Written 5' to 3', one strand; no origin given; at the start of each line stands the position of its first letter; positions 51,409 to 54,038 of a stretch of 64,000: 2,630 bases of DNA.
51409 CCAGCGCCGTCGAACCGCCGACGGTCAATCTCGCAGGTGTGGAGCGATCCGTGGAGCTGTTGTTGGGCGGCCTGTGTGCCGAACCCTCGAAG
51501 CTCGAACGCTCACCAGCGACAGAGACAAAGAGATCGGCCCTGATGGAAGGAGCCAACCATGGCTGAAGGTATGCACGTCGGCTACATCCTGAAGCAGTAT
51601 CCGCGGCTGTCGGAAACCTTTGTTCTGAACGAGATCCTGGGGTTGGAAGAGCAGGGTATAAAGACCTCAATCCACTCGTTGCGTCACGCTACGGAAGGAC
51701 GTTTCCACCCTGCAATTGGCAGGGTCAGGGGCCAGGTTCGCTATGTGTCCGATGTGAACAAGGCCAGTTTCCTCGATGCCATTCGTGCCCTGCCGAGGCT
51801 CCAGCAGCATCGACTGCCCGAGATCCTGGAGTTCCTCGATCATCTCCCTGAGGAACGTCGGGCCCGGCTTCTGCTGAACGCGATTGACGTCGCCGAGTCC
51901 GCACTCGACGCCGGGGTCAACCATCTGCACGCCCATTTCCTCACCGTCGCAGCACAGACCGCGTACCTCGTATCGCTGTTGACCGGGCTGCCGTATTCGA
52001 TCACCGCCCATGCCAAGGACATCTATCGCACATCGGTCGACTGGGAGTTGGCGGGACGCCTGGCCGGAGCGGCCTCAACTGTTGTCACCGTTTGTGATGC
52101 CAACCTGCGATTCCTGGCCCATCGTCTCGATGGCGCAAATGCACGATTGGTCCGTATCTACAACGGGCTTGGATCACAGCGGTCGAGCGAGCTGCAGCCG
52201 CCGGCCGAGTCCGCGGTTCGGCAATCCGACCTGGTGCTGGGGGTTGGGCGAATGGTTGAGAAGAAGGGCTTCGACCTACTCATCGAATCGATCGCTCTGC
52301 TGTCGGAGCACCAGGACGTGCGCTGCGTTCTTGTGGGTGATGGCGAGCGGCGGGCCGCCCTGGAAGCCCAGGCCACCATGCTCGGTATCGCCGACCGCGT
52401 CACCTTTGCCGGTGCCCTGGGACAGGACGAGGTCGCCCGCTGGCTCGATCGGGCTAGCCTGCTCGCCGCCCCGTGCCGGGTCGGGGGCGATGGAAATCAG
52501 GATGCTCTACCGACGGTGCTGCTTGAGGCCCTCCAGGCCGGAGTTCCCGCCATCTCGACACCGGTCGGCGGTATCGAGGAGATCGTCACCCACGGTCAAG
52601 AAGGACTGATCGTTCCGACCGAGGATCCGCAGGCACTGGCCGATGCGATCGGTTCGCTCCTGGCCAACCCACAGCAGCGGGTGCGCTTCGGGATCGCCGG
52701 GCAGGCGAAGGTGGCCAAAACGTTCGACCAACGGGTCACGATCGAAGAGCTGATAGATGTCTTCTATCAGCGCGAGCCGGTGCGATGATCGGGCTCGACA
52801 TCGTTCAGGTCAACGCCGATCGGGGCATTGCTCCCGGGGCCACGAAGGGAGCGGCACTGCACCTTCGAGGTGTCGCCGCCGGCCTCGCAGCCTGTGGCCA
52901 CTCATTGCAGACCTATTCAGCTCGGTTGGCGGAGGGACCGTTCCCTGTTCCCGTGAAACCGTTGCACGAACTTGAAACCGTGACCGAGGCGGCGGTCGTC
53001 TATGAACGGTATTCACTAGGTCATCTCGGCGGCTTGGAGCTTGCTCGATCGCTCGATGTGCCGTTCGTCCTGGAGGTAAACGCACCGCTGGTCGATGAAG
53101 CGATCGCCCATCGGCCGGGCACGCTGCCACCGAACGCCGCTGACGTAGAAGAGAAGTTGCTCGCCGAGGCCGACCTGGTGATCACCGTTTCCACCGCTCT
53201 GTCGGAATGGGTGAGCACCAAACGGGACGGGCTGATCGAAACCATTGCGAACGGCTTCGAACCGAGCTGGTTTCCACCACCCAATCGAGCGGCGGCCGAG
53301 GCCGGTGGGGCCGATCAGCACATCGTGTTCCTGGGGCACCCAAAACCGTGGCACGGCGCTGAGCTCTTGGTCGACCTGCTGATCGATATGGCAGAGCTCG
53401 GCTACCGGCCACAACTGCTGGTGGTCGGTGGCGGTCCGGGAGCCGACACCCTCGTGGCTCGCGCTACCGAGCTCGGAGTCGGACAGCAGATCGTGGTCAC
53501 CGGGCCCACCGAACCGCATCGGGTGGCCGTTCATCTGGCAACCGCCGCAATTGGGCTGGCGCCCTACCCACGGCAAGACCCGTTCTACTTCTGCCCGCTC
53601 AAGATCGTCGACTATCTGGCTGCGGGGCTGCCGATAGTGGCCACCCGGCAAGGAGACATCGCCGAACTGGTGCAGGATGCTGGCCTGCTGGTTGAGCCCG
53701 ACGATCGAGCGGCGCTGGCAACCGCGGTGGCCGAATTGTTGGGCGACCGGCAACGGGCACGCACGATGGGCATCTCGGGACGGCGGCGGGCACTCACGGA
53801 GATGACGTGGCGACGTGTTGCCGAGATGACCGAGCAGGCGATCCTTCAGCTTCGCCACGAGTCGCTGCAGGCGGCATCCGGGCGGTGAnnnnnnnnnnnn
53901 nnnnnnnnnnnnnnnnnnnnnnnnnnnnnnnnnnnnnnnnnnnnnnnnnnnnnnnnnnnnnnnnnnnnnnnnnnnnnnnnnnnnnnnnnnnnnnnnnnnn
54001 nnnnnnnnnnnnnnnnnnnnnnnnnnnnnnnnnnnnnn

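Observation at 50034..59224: Translationally coupled seven-gene glycan locus with two paralogous APH-like kinases flanking UDP-glucose dehydrogenase and an MsbA-like exporter, bracketed by two two-component systems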

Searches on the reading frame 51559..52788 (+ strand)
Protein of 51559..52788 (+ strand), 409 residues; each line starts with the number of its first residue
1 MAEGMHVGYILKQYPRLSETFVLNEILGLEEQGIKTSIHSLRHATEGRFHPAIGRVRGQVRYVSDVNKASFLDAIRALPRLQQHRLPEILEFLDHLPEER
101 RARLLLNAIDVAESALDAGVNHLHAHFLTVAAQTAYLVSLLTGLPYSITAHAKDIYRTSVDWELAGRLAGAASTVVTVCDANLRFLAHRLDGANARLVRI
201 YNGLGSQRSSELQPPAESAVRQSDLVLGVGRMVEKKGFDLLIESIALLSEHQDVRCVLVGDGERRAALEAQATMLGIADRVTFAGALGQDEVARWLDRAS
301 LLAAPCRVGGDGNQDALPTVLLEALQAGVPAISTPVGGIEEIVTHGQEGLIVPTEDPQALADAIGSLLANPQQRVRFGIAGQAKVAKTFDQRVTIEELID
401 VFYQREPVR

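Call 3: search_protein_families(library=pfam, proteins=[window:51559-52788:+], max_evalue=0.001)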
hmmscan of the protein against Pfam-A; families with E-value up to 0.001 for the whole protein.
window:51559-52788:+ (409 aa): 4 families
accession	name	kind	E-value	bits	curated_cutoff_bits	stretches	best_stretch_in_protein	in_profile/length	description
PF00534.26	Glycos_transf_1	-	7.7e-38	130.1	26.4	1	222-382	14-170/172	Glycosyl transferases group 1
PF13692.12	Glyco_trans_1_4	-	2.3e-36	125.6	27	1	226-370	4-142/142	Glycosyl transferases group 1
PF13524.12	Glyco_trans_1_2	-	1.3e-08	35.3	25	1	249-399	10-143/144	Glycosyl transferase-like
PF13439.12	Glyco_transf_4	-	7.5e-05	23.2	28.5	0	89-204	42-166/170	Glycosyltransferase Family 4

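Call 4: search_protein_families(library=ncbifam, proteins=[window:51559-52788:+], max_evalue=0.001)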
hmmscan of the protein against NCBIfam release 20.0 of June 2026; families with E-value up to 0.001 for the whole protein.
window:51559-52788:+ (409 aa): 34 families (the best 25 are shown)
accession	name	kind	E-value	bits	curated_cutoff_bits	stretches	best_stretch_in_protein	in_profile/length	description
NF041876.1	EPS_EpsE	equivalog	7.4e-49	167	400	1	7-396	1-387/389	exopolysaccharide biosynthesis GT4 family glycosyltransferase EpsE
TIGR03088.1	stp2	hypoth_equivalog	4.4e-31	108.3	409.05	1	129-403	89-371/374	TIGR03088 family PEP-CTERM/XrtA system glycosyltransferase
TIGR04005.1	wcaL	equivalog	1.3e-24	86.8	537.6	1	226-400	225-401/406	colanic acid biosynthesis glycosyltransferase WcaL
TIGR04063.1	stp3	hypoth_equivalog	5.4e-23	81.5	442.05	1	163-401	149-391/397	TIGR04063 family PEP-CTERM/XrtA system glycosyltransferase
NF047684.1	TeichurnBiosyTuaC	equivalog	7.1e-23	81.2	550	1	97-401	90-385/391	teichuronic acid biosynthesis protein TuaC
TIGR03999.1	thiol_BshA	equivalog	1e-22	80.6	273.7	1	108-402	73-370/375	N-acetyl-alpha-D-glucosaminyl L-malate synthase BshA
TIGR03449.1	mycothiol_MshA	equivalog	1.9e-19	69.8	462.5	1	222-403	219-401/406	D-inositol-3-phosphate glycosyltransferase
NF038298.1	EPS_HpsO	equivalog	2.9e-19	69.1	575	1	216-404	193-385/388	hormogonium polysaccharide biosynthesis glycosyltransferase HpsO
NF050056.1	ProtGlycPglH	equivalog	9.8e-18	64.3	600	1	143-392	108-340/354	GalNAc-alpha-(1->4)-GalNAc-alpha-(1->3)-diNAcBac-PP-undecaprenol alpha-1,4-N-acetyl-D-galactosaminyltransferase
NF012034.0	PRK15490.1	equivalog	1.5e-16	59.9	813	1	227-403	402-570/578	Vi polysaccharide biosynthesis glycosyltransferase TviE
TIGR02149.1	glgA_Coryne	subfamily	7.8e-16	58.2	302.4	1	111-402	77-387/391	glycogen synthase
NF007640.0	PRK10307.1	subfamily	2.5e-15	56.3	276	1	223-401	229-403/411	WcaI family glycosyltransferase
NF011726.0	PRK15179.1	equivalog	3.7e-13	48.7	733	1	195-367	482-656/694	Vi polysaccharide biosynthesis protein TviE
NF038011.1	PelF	equivalog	8.1e-13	48.2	100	1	166-397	251-484/489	GT4 family glycosyltransferase PelF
NF053787.1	GlcN_PG_synth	equivalog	1.2e-11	44.1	480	1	222-402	196-356/361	N-acetylglucosaminyl phosphatidylglycerol synthase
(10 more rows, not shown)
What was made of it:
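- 51559..52788 (+): g2: GT4 glycosyltransferase (retaining GT-B). NCBIfam EpsE scores 167 bits against a cut-off of 400 (calls 3, 4).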

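Call 42: search_solved_structures(query=window:51559-52785:+, max_evalue=0.001)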
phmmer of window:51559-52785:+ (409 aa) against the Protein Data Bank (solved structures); distinct sequences matched with E-value up to 0.001: 54.
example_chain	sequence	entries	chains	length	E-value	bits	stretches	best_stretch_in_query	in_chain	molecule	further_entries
2jjm_A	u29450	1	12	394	9.2e-18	67.7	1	109-403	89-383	GLYCOSYL TRANSFERASE, GROUP 1 FAMILY PROTEIN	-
3mbo_A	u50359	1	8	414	1.1e-17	67.5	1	109-403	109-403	Glycosyltransferase, group 1 family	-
3okc_A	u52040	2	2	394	2.5e-16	62.9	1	226-407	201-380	GDP-mannose-dependent alpha-(1-6)-phosphatidylinositol monomannoside mannosyltransferase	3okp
3oka_A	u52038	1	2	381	2.9e-16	62.7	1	226-406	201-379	GDP-mannose-dependent alpha-(1-6)-phosphatidylinositol monomannoside mannosyltransferase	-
6kih_A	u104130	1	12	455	1.8e-14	56.8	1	223-392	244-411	Tll1590 protein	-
6n1x_A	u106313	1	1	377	2.4e-13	53.2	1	111-390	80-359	Glycosyltransferase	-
6d9t_A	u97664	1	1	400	2.8e-13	52.9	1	111-390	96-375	Glycosyl transferase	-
3c4q_A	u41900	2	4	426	8.6e-12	48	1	205-401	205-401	Predicted glycosyltransferases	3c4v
3c48_A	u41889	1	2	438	9.2e-12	47.9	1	205-401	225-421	Predicted glycosyltransferases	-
6eji_A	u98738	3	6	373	3.3e-10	42.8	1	139-380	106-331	WlaC protein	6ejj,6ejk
5d00_A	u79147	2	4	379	6.2e-10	41.9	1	108-396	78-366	N-acetyl-alpha-D-glucosaminyl L-malate synthase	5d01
4xso_B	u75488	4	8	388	7.6e-10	41.6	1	161-397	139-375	Alr3699 protein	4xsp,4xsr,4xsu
6tvp_A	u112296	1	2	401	1.3e-09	40.8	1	109-402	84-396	Alpha-maltose-1-phosphate synthase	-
7qsg_A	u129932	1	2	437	2.4e-09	40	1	211-401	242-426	D-inositol 3-phosphate glycosyltransferase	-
8dvz_A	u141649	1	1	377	5.9e-09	38.7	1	179-402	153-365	N, N'-diacetylbacillosaminyl-diphospho-undecaprenol alpha-1,3-N-acetylgalactosaminyltransf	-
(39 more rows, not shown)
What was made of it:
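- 51559..52788 (+): Closest solved relatives are BshA-like enzymes, PimB' and a sucrose-phosphate synthase (call 42).
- g2 resembles PimB' and PimA, which act on phosphatidylinositol (call 42).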

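Call 58: search_protein_families(library=padloc, proteins=[window:51559-52788:+], max_evalue=0.001)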
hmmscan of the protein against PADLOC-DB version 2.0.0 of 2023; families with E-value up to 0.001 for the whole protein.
window:51559-52788:+ (409 aa): 0 families

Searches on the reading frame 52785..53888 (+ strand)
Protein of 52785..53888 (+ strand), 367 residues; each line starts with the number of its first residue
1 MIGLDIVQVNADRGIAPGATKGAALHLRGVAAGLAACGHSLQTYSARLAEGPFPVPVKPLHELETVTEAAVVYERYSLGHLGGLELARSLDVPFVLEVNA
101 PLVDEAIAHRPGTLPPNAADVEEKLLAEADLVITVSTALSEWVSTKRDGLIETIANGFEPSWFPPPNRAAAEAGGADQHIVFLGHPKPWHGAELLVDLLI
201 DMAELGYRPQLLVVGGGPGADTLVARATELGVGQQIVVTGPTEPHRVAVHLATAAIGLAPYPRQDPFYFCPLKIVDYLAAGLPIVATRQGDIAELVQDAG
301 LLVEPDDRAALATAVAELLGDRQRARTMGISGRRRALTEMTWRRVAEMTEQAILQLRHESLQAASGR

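Call 3: search_protein_families(library=pfam, proteins=[window:52785-53888:+], max_evalue=0.001)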
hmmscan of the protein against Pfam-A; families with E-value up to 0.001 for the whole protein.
window:52785-53888:+ (367 aa): 5 families
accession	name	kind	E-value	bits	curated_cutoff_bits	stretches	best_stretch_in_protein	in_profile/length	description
PF13692.12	Glyco_trans_1_4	-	2.2e-20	73.8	27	1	178-321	2-142/142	Glycosyl transferases group 1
PF00534.26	Glycos_transf_1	-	1.2e-16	61.2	26.4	1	176-334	14-171/172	Glycosyl transferases group 1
PF13524.12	Glyco_trans_1_2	-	2.7e-08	34.3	25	1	235-347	28-140/144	Glycosyl transferase-like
PF13579.12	Glyco_trans_4_4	-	0.00013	22.8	29.7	0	71-145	74-144/158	Glycosyl transferase 4-like domain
PF13439.12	Glyco_transf_4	-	0.00015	22.3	28.5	0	79-160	84-168/170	Glycosyltransferase Family 4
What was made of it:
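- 52785..53888 (+): g3: second GT4 glycosyltransferase. Pfam Glyco_trans_1_4 at 74 bits (call 3).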

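Call 4: search_protein_families(library=ncbifam, proteins=[window:52785-53888:+], max_evalue=0.001)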
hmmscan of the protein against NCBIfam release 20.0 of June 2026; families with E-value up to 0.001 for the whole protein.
window:52785-53888:+ (367 aa): 16 families
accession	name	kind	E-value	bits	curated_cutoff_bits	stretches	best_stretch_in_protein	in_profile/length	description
TIGR04063.1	stp3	hypoth_equivalog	2.1e-21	76.3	442.05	1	78-348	103-387/397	TIGR04063 family PEP-CTERM/XrtA system glycosyltransferase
TIGR03088.1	stp2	hypoth_equivalog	1e-14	54.4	409.05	1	133-348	141-365/374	TIGR03088 family PEP-CTERM/XrtA system glycosyltransferase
TIGR03449.1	mycothiol_MshA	equivalog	2.1e-14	53.2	462.5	1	71-352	105-399/406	D-inositol-3-phosphate glycosyltransferase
NF041876.1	EPS_EpsE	equivalog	6.4e-14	52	400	1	154-348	191-388/389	exopolysaccharide biosynthesis GT4 family glycosyltransferase EpsE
TIGR02149.1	glgA_Coryne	subfamily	5e-12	45.6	302.4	1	269-350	293-384/391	glycogen synthase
NF007640.0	PRK10307.1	subfamily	3.4e-11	42.7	276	1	195-356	243-407/411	WcaI family glycosyltransferase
NF047676.1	TeichurnBiosyTuaH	equivalog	1.5e-10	40.5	550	1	120-346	150-377/384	teichuronic acid biosynthesis protein TuaH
NF053787.1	GlcN_PG_synth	equivalog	3.2e-10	39.4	480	1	196-348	212-351/361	N-acetylglucosaminyl phosphatidylglycerol synthase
TIGR03999.1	thiol_BshA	equivalog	2.2e-09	36.7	273.7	1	129-350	145-367/375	N-acetyl-alpha-D-glucosaminyl L-malate synthase BshA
NF038298.1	EPS_HpsO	equivalog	9.3e-08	31.2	575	1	274-347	305-378/388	hormogonium polysaccharide biosynthesis glycosyltransferase HpsO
TIGR04047.1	MSMEG_0565_glyc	hypoth_equivalog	1.4e-07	31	259.85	1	119-348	129-366/373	MSMEG_0565 family glycosyltransferase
TIGR02468.1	sucrsPsyn_pln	equivalog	4.6e-06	24.7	1143.95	1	272-330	586-646/1051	sucrose-phosphate synthase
NF047684.1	TeichurnBiosyTuaC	equivalog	6.1e-06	25.4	550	1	195-323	234-356/391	teichuronic acid biosynthesis protein TuaC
TIGR02472.1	sucr_P_syn_N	equivalog_domain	1.8e-05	23.8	576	1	272-344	355-429/439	sucrose-phosphate synthase, putative, glycosyltransferase domain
TIGR03087.1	stp1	hypoth_equivalog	3.8e-05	23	316.65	1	122-349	166-390/397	TIGR03087 family PEP-CTERM/XrtA system glycosyltransferase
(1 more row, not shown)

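Call 43: search_solved_structures(query=window:52785-53885:+, max_evalue=0.001)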
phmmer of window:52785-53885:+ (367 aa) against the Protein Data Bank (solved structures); distinct sequences matched with E-value up to 0.001: 11.
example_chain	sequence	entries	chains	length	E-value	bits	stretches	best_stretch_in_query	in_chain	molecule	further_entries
6kih_A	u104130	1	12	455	1.6e-15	60.4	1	119-363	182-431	Tll1590 protein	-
7qsg_A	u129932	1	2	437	1.7e-08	37.3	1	227-350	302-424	D-inositol 3-phosphate glycosyltransferase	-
6tvp_A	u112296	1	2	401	3.6e-08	36.2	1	118-351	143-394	Alpha-maltose-1-phosphate synthase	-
3okc_A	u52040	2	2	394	8e-08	35.1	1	190-362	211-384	GDP-mannose-dependent alpha-(1-6)-phosphatidylinositol monomannoside mannosyltransferase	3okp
3oka_A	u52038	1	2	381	1.7e-07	34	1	190-348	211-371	GDP-mannose-dependent alpha-(1-6)-phosphatidylinositol monomannoside mannosyltransferase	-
2jjm_A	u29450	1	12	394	2e-06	30.5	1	208-345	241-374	GLYCOSYL TRANSFERASE, GROUP 1 FAMILY PROTEIN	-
3mbo_A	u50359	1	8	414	2.3e-06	30.3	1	208-345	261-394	Glycosyltransferase, group 1 family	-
5d00_A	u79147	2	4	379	8.8e-05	25.1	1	116-351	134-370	N-acetyl-alpha-D-glucosaminyl L-malate synthase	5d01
5zer_A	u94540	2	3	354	0.00056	22.4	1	275-326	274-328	UDP-glucose:tetrahydrobiopterin glucosyltransferase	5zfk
5ze7_B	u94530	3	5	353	0.00056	22.4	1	275-326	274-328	UDP-glucose:tetrahydrobiopterin glucosyltransferase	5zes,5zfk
2r60_A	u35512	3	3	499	0.0009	21.8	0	264-351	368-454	Glycosyl transferase, group 1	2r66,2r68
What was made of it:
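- The closest solved relatives of the two GT4s include enzymes that use phosphosugar acceptors: sucrose-phosphate synthase, MshA and GlgM (calls 42, 43). The closest solved relatives of g3 and g2 include sucrose-phosphate synthase Tll1590, MshA and GlgM, all GT4s with phosphosugar acceptors (calls 42, 43).
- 52785..53888 (+): Closest solved relatives are sucrose-phosphate synthase Tll1590, MshA and GlgM (call 43).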

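Call 58: search_protein_families(library=padloc, proteins=[window:52785-53888:+], max_evalue=0.001)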
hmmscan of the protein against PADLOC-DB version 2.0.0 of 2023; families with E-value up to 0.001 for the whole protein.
window:52785-53888:+ (367 aa): 0 families
